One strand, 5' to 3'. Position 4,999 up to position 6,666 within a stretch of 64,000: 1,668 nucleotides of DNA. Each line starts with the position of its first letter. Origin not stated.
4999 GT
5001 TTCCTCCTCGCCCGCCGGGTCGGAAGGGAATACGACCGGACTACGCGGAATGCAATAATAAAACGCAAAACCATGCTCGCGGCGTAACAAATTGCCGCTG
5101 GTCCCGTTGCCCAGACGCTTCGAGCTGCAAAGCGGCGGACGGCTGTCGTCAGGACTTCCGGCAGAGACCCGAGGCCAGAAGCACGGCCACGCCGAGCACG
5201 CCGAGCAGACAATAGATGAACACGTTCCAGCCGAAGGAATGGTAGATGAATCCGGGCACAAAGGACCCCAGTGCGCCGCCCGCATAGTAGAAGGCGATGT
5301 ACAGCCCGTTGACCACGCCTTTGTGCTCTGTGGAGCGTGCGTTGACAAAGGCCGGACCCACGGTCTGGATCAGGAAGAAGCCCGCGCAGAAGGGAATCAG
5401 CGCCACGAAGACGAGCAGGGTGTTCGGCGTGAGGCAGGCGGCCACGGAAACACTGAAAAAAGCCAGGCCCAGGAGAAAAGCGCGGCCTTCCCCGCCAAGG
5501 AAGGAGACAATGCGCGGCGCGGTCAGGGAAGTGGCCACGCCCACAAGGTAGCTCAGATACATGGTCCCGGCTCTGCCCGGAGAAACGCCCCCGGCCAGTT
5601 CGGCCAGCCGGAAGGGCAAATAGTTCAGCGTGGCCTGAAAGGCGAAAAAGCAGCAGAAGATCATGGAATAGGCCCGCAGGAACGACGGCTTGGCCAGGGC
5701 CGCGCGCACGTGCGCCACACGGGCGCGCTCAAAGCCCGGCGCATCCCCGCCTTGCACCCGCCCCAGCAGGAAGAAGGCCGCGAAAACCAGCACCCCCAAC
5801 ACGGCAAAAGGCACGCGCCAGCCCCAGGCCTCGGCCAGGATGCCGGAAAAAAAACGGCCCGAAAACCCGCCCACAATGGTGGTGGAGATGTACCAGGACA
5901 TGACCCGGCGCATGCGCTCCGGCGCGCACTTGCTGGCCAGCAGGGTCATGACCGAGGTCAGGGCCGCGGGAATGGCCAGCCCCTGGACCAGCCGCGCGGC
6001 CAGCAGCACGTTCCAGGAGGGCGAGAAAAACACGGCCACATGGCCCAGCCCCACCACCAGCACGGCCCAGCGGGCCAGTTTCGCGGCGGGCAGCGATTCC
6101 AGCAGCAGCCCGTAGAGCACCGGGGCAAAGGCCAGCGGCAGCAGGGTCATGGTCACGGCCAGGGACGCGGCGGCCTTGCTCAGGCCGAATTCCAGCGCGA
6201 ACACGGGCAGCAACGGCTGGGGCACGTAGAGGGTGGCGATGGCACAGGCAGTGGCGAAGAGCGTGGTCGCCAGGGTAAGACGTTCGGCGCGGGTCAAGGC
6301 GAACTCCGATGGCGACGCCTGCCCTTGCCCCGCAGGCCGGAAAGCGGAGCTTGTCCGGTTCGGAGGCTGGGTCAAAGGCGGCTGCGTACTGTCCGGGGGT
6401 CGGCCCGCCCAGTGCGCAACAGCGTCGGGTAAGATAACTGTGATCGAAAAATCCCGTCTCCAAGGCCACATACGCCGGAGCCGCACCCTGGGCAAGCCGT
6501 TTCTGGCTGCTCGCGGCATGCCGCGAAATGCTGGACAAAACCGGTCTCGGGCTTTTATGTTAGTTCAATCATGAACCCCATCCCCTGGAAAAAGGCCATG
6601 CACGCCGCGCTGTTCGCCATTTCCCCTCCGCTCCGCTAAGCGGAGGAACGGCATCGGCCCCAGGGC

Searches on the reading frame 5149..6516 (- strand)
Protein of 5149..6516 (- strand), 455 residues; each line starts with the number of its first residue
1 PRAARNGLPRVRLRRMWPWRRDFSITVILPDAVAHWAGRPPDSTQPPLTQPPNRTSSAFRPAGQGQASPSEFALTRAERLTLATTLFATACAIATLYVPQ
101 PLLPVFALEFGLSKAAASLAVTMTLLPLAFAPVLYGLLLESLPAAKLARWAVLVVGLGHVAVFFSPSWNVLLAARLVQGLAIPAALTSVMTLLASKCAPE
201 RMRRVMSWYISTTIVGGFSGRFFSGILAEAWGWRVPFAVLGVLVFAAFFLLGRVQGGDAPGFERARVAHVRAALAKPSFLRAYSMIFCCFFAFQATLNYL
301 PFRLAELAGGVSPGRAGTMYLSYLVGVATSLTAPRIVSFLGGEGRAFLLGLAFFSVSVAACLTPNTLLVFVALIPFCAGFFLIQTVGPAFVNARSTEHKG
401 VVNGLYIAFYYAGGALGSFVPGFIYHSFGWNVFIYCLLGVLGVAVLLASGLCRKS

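Call 72: search_protein_families(library=pfam, proteins=[window:5149-6516:-], max_evalue=0.0001)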
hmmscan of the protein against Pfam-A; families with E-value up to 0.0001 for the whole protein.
window:5149-6516:- (455 aa): 1 family
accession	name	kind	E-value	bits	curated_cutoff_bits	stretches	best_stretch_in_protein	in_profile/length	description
PF07690.21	MFS_1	-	1.7e-32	113.2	33.4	2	86-380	2-306/347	Major Facilitator Superfamily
